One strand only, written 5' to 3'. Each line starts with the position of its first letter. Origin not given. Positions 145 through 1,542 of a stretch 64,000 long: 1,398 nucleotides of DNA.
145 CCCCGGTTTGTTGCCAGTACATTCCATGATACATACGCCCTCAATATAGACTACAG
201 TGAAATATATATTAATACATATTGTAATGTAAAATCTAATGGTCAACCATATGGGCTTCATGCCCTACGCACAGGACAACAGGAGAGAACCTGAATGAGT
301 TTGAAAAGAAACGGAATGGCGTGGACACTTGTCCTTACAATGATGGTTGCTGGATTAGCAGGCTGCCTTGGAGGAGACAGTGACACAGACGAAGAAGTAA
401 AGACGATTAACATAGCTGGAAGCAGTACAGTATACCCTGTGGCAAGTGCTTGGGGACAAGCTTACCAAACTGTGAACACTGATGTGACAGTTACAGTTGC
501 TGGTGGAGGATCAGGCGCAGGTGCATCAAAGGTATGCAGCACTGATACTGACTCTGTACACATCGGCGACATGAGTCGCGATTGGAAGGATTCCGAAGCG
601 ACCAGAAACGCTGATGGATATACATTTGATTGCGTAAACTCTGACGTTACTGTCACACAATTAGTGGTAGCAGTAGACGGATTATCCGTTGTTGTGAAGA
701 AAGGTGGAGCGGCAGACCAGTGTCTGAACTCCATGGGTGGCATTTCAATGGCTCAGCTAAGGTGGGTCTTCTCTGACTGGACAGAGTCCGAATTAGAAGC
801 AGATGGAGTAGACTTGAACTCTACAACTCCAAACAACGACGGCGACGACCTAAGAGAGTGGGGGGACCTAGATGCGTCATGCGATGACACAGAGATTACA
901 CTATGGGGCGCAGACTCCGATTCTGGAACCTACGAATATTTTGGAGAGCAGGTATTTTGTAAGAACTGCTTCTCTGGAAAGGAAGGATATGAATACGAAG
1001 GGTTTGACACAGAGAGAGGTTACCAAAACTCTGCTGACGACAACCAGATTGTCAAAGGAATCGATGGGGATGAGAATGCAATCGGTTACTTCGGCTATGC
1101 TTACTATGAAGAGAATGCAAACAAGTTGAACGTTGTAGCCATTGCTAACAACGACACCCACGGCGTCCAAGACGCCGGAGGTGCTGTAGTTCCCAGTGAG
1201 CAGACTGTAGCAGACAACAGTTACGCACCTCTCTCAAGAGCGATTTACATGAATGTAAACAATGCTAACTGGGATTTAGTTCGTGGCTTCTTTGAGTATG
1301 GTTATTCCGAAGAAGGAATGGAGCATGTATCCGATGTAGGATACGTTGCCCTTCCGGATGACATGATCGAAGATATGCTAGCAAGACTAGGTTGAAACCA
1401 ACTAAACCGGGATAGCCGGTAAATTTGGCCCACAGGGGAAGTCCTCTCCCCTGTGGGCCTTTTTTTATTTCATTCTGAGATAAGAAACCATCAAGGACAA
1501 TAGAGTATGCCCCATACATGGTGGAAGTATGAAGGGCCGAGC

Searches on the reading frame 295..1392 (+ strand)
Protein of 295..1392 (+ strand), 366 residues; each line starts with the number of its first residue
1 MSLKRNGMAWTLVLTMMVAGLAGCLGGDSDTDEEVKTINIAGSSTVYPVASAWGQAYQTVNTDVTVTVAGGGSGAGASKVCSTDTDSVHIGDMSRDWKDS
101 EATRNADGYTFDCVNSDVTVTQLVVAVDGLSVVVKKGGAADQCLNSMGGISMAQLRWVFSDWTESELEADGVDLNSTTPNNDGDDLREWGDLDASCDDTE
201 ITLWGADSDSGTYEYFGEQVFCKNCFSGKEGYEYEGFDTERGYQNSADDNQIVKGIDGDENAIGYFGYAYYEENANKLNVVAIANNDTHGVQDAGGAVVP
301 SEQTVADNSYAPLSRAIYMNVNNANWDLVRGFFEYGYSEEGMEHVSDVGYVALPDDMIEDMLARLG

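Call 3: search_protein_families(library=pfam, proteins=[window:295-1392:+], max_evalue=0.01)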
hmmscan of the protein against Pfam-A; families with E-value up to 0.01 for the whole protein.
window:295-1392:+ (366 aa): 1 family
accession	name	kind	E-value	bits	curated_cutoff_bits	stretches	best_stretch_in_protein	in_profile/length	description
PF12849.12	PBP_like_2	-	1e-21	78.3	27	1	32-340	6-267/267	PBP superfamily domain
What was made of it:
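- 295..1395 (+): pstS-family phosphate-binding protein (orphan: no pstCAB follows it). PBP_like_2 E 1e-21 (call 3).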

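Call 4: search_protein_families(library=ncbifam, proteins=[window:295-1392:+], max_evalue=0.01)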
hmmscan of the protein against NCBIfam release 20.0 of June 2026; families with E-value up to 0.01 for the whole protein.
window:295-1392:+ (366 aa): 2 families
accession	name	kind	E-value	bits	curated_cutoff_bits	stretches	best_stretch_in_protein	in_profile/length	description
TIGR02136.1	ptsS_2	subfamily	2.9e-52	177.7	206.6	1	13-352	8-294/295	phosphate ABC transporter substrate-binding protein PstS family protein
TIGR00975.1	3a0107s03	equivalog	4e-08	32.7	205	1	39-105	2-66/315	phosphate ABC transporter substrate-binding protein PstS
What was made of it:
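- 295..1395 (+): TIGR02136 gives E 2.9e-52 but 177.7 bits, below the cutoff of 206.6 (call 4).
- Tried and rejected: All are far below the curated cutoffs (call 4).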
